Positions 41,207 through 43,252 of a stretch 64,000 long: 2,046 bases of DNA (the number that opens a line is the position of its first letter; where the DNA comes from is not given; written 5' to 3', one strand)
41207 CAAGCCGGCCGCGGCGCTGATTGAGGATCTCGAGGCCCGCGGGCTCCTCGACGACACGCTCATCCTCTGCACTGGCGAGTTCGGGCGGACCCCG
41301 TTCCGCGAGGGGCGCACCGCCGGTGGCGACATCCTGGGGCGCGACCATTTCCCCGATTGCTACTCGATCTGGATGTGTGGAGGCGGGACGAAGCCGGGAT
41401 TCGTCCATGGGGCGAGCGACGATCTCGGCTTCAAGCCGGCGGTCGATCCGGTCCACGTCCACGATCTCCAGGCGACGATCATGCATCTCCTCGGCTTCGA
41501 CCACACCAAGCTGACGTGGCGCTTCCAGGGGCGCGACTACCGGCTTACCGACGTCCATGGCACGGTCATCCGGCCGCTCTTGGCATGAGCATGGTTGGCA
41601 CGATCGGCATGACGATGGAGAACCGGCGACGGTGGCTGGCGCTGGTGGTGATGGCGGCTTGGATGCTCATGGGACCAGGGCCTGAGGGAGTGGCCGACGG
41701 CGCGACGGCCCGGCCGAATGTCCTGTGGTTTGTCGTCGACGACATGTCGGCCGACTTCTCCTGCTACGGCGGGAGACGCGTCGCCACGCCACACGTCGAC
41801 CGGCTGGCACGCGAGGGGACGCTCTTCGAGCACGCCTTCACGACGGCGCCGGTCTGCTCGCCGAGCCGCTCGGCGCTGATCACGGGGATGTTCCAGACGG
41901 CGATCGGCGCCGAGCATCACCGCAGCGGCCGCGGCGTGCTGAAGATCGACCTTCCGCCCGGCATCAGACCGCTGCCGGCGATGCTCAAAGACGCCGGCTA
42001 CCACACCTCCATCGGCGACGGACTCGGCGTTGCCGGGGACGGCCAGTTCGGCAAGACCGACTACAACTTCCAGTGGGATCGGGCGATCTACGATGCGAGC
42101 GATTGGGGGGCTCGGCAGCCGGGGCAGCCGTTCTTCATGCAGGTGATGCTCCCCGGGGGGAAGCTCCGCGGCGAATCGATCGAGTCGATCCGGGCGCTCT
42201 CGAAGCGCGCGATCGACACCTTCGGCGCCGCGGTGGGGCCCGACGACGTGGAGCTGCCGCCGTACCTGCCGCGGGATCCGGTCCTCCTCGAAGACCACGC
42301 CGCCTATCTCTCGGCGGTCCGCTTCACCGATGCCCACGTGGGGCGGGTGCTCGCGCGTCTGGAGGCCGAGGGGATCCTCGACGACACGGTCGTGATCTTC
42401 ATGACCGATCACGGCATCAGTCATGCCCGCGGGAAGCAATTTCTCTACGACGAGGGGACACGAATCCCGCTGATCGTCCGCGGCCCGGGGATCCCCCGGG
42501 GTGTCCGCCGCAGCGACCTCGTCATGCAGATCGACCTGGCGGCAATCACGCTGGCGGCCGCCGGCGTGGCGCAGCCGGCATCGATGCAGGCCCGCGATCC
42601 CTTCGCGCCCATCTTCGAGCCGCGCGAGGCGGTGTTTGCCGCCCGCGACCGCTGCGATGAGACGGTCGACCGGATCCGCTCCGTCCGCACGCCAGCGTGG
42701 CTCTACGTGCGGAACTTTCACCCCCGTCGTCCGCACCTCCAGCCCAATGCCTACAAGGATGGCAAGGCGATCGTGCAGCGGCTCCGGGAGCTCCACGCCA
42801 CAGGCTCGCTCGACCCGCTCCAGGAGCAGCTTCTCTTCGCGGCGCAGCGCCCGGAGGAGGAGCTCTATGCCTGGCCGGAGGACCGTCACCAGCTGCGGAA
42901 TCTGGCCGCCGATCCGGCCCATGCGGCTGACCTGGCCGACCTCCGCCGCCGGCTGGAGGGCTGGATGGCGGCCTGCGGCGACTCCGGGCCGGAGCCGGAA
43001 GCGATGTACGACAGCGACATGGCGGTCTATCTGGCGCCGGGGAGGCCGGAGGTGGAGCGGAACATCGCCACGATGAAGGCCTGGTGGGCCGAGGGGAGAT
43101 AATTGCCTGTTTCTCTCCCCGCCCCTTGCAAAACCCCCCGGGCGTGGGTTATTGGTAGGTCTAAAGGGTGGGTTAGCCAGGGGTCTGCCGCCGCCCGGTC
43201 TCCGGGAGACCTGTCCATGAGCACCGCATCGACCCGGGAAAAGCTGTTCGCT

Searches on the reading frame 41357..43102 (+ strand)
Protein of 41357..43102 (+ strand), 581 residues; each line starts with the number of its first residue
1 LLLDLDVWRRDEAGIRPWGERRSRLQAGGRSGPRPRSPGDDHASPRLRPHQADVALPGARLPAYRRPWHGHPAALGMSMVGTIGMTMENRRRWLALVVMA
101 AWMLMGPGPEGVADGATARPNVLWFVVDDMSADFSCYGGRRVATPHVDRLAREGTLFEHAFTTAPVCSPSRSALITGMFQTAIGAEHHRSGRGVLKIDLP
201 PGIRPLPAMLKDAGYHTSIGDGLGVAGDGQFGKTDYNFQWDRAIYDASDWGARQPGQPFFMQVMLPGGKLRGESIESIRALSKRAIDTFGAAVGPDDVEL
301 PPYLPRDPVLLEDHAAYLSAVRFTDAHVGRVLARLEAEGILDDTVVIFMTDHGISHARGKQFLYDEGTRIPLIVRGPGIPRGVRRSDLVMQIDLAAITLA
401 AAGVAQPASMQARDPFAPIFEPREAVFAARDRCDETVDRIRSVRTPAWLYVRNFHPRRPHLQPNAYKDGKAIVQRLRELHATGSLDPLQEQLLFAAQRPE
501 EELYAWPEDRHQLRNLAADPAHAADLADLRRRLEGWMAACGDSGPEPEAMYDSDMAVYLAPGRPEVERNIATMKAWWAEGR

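Call 86: search_protein_families(library=pfam, proteins=[window:41357-43102:+], max_evalue=0.00001)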
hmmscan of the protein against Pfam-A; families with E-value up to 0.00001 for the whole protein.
window:41357-43102:+ (581 aa): 3 families
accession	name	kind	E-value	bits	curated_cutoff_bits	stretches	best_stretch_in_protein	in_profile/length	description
PF00884.28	Sulfatase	-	4e-40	138.4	25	1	120-404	1-301/301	Sulfatase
PF16347.10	SGSH_C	-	2.7e-10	41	29.3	1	360-419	8-67/154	N-sulphoglucosamine sulphohydrolase, C-terminal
PF01663.27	Phosphodiest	-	4.4e-08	33.5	23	1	284-358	168-225/342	Type I phosphodiesterase / nucleotide pyrophosphatase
